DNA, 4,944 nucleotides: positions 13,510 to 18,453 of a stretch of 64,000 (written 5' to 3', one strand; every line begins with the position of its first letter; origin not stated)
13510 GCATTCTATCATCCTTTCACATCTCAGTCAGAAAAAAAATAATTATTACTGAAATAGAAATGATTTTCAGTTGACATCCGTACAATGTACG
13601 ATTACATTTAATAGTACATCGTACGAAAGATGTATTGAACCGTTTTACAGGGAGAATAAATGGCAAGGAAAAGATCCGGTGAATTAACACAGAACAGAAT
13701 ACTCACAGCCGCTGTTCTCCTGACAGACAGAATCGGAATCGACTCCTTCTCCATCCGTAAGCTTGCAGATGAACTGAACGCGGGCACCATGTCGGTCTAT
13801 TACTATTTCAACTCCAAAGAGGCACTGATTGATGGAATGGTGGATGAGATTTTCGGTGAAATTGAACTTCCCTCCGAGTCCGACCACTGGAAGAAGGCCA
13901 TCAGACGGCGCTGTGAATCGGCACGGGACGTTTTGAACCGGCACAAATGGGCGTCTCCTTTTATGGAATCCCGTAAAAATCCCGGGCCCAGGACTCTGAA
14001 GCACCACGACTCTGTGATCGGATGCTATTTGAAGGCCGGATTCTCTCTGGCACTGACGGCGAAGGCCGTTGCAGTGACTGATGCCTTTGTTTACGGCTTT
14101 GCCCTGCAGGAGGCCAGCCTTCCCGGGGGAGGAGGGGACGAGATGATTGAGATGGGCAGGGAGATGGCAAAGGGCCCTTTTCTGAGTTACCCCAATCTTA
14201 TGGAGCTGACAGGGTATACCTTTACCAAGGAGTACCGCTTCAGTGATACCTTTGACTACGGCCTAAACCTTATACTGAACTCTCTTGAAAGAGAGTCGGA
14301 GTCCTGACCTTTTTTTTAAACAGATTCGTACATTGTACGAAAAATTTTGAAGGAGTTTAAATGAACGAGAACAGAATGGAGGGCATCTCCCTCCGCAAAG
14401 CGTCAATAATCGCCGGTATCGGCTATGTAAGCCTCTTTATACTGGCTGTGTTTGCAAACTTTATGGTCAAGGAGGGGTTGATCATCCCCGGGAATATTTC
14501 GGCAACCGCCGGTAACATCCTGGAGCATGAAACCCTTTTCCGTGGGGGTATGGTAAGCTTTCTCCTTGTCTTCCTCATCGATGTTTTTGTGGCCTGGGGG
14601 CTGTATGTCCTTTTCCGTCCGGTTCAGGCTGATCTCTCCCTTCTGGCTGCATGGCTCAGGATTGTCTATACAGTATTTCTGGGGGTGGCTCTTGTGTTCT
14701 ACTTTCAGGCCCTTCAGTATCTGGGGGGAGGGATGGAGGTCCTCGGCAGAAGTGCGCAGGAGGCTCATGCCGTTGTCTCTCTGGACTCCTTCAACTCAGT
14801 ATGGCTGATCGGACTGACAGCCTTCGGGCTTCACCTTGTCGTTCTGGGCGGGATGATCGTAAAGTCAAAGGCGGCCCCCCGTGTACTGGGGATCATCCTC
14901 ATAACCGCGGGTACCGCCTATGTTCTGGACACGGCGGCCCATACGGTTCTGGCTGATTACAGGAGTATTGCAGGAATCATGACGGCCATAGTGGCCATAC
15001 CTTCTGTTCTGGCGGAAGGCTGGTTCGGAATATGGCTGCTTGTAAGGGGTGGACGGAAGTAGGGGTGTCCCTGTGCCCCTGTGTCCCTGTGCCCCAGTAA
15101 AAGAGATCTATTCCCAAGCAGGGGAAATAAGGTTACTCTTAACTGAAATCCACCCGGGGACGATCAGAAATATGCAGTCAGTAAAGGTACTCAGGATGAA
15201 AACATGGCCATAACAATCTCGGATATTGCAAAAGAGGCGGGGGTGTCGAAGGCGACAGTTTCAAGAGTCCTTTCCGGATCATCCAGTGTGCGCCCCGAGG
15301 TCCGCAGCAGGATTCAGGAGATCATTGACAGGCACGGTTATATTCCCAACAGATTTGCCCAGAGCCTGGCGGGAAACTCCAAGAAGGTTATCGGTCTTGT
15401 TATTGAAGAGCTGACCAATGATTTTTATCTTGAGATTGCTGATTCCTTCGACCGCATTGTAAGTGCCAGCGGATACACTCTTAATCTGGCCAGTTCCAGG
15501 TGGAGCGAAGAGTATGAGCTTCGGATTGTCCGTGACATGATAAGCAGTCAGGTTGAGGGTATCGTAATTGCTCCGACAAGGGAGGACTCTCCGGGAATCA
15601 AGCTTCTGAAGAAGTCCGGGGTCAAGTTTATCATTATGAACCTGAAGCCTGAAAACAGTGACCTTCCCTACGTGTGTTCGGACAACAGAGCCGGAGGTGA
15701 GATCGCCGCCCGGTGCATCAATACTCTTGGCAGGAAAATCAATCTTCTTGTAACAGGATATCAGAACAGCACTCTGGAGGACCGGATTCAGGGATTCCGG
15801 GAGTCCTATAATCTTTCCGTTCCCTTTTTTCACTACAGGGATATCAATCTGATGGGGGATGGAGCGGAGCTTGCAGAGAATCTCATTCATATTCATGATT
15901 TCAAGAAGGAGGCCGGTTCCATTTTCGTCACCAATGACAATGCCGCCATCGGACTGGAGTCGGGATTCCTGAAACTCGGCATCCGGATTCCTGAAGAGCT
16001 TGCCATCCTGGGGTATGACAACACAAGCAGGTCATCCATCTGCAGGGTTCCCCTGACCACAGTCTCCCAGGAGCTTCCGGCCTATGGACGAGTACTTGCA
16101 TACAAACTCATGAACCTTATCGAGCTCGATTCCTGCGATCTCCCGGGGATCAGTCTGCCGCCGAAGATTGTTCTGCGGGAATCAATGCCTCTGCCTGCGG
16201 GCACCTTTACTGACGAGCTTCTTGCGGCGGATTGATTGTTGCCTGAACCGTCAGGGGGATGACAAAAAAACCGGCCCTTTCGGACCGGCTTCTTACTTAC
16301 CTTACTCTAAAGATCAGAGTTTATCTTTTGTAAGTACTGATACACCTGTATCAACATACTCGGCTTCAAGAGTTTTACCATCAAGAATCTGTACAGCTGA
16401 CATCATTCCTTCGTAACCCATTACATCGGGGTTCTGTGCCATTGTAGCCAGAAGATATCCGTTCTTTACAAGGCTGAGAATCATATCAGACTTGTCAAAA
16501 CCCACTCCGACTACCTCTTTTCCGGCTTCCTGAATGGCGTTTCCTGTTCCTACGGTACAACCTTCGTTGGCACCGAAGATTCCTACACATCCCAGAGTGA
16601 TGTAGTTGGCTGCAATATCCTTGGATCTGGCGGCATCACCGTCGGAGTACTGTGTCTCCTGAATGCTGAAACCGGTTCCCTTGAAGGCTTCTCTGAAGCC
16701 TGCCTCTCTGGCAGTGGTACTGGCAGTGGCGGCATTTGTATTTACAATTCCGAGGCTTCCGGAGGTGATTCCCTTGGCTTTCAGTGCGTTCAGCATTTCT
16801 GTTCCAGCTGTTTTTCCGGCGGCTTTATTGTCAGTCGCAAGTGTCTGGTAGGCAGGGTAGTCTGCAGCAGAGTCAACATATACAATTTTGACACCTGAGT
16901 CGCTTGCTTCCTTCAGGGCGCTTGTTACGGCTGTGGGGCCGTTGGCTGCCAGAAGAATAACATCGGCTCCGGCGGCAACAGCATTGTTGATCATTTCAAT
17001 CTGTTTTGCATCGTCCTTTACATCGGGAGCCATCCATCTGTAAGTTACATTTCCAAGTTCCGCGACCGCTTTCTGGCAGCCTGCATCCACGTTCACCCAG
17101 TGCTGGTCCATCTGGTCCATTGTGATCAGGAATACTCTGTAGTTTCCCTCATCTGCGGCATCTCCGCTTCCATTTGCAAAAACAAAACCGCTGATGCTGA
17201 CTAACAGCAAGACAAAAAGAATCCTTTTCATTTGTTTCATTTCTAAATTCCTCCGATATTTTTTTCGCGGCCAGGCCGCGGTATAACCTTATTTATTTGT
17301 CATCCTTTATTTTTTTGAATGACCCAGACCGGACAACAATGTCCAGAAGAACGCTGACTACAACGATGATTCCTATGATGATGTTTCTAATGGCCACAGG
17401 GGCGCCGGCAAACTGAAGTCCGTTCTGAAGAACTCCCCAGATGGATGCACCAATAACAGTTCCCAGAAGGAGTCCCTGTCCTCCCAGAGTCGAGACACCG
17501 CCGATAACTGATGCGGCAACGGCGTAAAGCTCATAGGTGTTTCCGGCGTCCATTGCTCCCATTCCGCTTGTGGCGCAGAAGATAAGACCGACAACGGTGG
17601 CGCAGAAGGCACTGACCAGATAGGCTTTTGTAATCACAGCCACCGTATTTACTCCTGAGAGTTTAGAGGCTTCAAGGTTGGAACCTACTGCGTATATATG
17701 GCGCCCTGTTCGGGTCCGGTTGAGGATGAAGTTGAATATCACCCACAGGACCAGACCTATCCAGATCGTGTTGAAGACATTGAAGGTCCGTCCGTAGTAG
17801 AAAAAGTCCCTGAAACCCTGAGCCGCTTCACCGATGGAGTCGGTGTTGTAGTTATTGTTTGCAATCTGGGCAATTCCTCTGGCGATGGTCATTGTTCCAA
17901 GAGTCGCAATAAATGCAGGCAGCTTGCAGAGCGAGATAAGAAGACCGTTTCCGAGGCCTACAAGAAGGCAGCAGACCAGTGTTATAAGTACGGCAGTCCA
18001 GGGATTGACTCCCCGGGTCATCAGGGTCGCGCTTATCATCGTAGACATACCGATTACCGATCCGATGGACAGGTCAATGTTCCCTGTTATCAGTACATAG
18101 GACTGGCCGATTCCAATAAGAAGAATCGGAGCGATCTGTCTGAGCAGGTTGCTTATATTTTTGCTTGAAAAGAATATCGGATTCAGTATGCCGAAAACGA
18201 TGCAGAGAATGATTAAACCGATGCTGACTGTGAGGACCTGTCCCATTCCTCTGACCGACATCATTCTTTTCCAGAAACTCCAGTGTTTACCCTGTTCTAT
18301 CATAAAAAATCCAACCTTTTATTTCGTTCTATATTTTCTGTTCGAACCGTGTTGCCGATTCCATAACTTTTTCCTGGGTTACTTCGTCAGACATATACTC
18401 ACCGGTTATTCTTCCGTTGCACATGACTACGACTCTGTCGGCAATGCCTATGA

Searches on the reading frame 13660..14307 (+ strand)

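Call 80: search_protein_families(library=ncbifam, proteins=[window:13660-14307:+], max_evalue=0.000001)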
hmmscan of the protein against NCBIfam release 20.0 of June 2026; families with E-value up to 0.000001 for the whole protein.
window:13660-14307:+ (215 aa): 2 families
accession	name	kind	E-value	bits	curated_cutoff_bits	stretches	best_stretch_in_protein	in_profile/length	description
NF010319.1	PRK13756.1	equivalog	2.3e-16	60.3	265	1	9-211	2-197/199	tetracycline resistance transcriptional repressor TetR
NF038211.1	MFT_alt_reg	equivalog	3.2e-09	37.4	285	1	10-146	2-137/193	mycofactocin system transcriptional regulator MftR2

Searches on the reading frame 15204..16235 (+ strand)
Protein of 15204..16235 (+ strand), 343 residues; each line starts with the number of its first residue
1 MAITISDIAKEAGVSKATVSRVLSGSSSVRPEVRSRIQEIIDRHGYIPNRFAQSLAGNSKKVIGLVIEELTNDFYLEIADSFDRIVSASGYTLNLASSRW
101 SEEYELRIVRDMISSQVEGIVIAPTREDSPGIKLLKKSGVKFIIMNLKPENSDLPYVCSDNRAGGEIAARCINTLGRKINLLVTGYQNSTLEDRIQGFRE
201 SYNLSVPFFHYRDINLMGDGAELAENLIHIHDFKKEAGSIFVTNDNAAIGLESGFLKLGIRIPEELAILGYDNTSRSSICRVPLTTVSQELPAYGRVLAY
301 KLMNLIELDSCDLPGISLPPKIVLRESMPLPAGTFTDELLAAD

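Call 80: search_protein_families(library=ncbifam, proteins=[window:15204-16235:+], max_evalue=0.000001)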
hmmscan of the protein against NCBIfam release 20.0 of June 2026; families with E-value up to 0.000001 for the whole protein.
window:15204-16235:+ (343 aa): 18 families
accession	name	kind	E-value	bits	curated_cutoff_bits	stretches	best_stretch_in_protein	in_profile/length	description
NF047341.1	lactose_RbsR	equivalog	4.7e-50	170.8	382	1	3-327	3-327/331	ribose utilization transcriptional repressor RbsR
TIGR01481.1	ccpA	equivalog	8e-45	153.7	442.35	1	1-327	1-328/330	catabolite control protein A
NF052440.1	TransRegGNTRPSEAE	equivalog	6.2e-42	143.8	400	1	3-327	6-332/333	HTH-type transcriptional regulator GntR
NF007075.0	PRK09526.1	subfamily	2.2e-40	138.7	340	1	2-328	5-331/358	LacI family DNA-binding transcriptional regulator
NF007743.0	PRK10423.1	equivalog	8.7e-34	117.1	531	1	4-327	3-329/330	ribose operon transcriptional repressor RbsR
NF007979.0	PRK10703.1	equivalog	8e-33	113.9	501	1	4-328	3-331/341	HTH-type transcriptional repressor PurR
NF007449.0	PRK10014.1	subfamily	1.7e-30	106.2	310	1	3-323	7-339/342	Mal regulon transcriptional regulator MalI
NF008269.0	PRK11041.1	equivalog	9.3e-29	100.5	436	1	2-310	9-319/342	DNA-binding transcriptional regulator CytR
NF047913.1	TransRegIdnR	equivalog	8.8e-28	97.5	500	1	3-274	6-277/331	DNA-binding transcriptional regulator IdnR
TIGR02417.1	fruct_sucro_rep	subfamily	1.2e-27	97.1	389.55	1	4-202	1-204/327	D-fructose-responsive transcription factor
NF051853.1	TransRegUriRCory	equivalog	4.9e-27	94.9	550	1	4-311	2-307/327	transcriptional regulator UriR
NF007706.0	PRK10401.1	equivalog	2.4e-25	89.5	555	1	3-288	2-289/346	HTH-type transcriptional regulator GalS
NF008002.0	PRK10727.1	equivalog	1.6e-24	86.7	557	1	4-296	3-297/341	HTH-type transcriptional regulator GalR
NF011563.0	PRK14987.1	equivalog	1.1e-23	84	433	1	5-306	8-309/331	gluconate operon transcriptional repressor GntR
NF008452.0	PRK11303.1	equivalog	2.8e-23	82.6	385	1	4-203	2-206/332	catabolite repressor/activator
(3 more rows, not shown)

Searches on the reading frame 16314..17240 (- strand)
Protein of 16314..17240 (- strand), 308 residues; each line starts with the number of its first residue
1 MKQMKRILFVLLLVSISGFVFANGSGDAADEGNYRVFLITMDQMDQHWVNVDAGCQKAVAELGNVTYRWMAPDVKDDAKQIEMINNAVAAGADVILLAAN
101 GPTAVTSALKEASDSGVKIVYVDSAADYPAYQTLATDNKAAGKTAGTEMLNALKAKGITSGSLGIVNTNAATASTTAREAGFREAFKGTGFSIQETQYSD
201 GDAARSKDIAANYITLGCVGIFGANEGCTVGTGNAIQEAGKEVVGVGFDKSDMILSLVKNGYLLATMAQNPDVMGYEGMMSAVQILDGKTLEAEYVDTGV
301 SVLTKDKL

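Call 75: search_protein_families(library=pfam, proteins=[window:16314-17240:-])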
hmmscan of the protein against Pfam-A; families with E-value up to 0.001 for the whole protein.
window:16314-17240:- (308 aa): 3 families
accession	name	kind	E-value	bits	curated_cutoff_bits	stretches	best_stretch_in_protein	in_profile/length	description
PF13407.12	Peripla_BP_4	-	1.1e-47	163.3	35.1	1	41-289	5-257/258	Periplasmic binding protein domain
PF00532.27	Peripla_BP_1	-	3.4e-09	37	22.2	1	38-244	6-213/281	Periplasmic binding proteins and sugar binding domain of LacI family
PF13377.12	Peripla_BP_3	-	0.00016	22.2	26.5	1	166-290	17-149/167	Periplasmic binding protein-like domain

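Call 79: search_solved_structures(query=window:16314-17240:-, max_evalue=1e-10)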
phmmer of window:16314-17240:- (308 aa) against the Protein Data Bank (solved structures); distinct sequences matched with E-value up to 1e-10: 34.
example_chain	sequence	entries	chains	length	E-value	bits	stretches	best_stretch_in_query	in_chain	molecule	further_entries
4wut_A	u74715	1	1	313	6.7e-31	110.9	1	44-307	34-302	ABC transporter substrate binding protein (Ribose)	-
4rxt_A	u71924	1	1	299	2.8e-26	95.7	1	37-306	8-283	Sugar ABC transporter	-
5dkv_A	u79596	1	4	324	5.2e-26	94.9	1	31-306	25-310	ABC transporter substrate binding protein (Ribose)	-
4zjp_A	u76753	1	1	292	3.9e-24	88.7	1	38-295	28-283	Monosaccharide-transporting ATPase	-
3ksm_A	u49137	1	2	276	7.4e-24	87.8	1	37-303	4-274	ABC-type sugar transport system, periplasmic component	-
5hqj_A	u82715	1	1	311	2.4e-22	82.8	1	57-307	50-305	Periplasmic binding protein/LacI transcriptional regulator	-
2qvc_A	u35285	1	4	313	1.4e-21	80.3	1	45-279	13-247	Sugar ABC transporter, periplasmic sugar-binding protein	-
2h3h_A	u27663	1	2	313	1.4e-21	80.3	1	45-279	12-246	Sugar ABC transporter, periplasmic sugar-binding protein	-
6sw4_A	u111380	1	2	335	9.9e-21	77.5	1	37-307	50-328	Arabinose binding protein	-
3c6q_B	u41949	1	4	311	1.6e-20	76.9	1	45-279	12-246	Sugar ABC transporter, periplasmic sugar-binding protein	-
1drk_A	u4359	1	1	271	2e-20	76.6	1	45-296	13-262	D-RIBOSE-BINDING PROTEIN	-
1dbp_A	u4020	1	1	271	6.1e-20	74.9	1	45-296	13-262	D-RIBOSE-BINDING PROTEIN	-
1drj_A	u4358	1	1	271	7.4e-20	74.7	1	45-296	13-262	D-RIBOSE-BINDING PROTEIN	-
1urp_A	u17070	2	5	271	9.6e-20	74.3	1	45-296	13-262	D-RIBOSE-BINDING PROTEIN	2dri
1ba2_A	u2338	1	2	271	1e-19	74.2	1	45-296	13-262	D-RIBOSE-BINDING PROTEIN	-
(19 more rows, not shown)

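Call 80: search_protein_families(library=ncbifam, proteins=[window:16314-17240:-], max_evalue=0.000001)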
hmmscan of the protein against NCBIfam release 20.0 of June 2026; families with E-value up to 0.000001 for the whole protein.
window:16314-17240:- (308 aa): 7 families
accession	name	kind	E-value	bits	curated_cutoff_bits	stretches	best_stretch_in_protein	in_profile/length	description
NF007936.0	PRK10653.1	equivalog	5.7e-24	84.9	337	1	45-295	38-286/295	ribose ABC transporter substrate-binding protein RbsB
NF007254.0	PRK09701.1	equivalog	2.4e-22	79.5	335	1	6-284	9-285/311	D-allose transporter substrate-binding protein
TIGR02637.1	RhaS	equivalog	3.6e-13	49.4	342.25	1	46-289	11-259/302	rhamnose ABC transporter substrate-binding protein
NF052284.1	rhzpin_SBP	equivalog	2.3e-12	46.7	420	1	38-307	6-276/289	rhizopine catabolism ABC transporter substrate-binding protein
NF041827.1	YtfQ_transport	equivalog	1.1e-07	31.1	510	1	48-276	39-277/320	galactofuranose ABC transporter, galactofuranose-binding protein YtfQ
NF040907.2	ChvE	equivalog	2.2e-07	30.4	460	1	45-157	10-122/324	multiple monosaccharide ABC transporter substrate-binding protein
NF011937.0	PRK15408.1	equivalog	6.3e-07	28.6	384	1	52-214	46-208/340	autoinducer 2 ABC transporter substrate-binding protein LsrB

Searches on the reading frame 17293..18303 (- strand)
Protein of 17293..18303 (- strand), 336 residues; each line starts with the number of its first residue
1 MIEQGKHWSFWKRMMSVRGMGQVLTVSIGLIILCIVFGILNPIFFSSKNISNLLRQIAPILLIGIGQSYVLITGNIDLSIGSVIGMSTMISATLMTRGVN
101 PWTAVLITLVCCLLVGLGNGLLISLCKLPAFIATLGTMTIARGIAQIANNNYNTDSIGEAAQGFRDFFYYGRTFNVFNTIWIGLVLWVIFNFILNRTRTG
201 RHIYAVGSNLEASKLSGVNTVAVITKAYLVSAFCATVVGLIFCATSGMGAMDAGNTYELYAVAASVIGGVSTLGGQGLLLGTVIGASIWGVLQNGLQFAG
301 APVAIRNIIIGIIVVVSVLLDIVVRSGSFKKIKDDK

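Call 75: search_protein_families(library=pfam, proteins=[window:17293-18303:-])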
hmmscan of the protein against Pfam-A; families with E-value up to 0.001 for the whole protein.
window:17293-18303:- (336 aa): 1 family
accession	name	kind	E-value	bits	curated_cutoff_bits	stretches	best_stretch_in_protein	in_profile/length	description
PF02653.21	BPD_transp_2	-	1.1e-38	133.4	26.8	1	49-317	1-268/269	Branched-chain amino acid transport system / permease component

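Call 80: search_protein_families(library=ncbifam, proteins=[window:17293-18303:-], max_evalue=0.000001)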
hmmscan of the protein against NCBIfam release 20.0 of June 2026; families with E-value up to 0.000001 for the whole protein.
window:17293-18303:- (336 aa): 9 families
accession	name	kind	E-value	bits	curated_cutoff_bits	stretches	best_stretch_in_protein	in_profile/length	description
NF040906.3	GguB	equivalog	1.8e-56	192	450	2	183-325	231-373/375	multiple monosaccharide ABC transporter permease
NF007067.0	PRK09512.1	equivalog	8.1e-51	173.1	398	1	28-321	24-317/321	ribose ABC transporter permease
NF007252.0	PRK09699.1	equivalog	2.2e-47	162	396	1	29-324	31-324/326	D-allose ABC transporter permease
NF007014.0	PRK09478.1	equivalog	2.9e-44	151.8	386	1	26-323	18-330/336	galactose/methyl galactoside ABC transporter permease MglC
NF008630.0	PRK11618.1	equivalog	8.4e-44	150.1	363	1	24-325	9-313/331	galactofuranose ABC transporter, permease protein YjfF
NF008441.0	PRK11285.1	equivalog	2.4e-43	148.5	378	1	25-324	31-326/333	L-arabinose ABC transporter permease AraH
NF011961.0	PRK15432.1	equivalog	6.7e-40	137.4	388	1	24-333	11-316/344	autoinducer 2 ABC transporter permease LsrC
NF041862.1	YtfT_transport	equivalog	1.3e-35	123.2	535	1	50-328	56-327/339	galactofuranose ABC transporter, ATP-binding protein YtfT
NF011612.1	PRK15038.1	equivalog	2.3e-29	102.6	500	1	28-319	10-303/322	autoinducer 2 ABC transporter permease LsrD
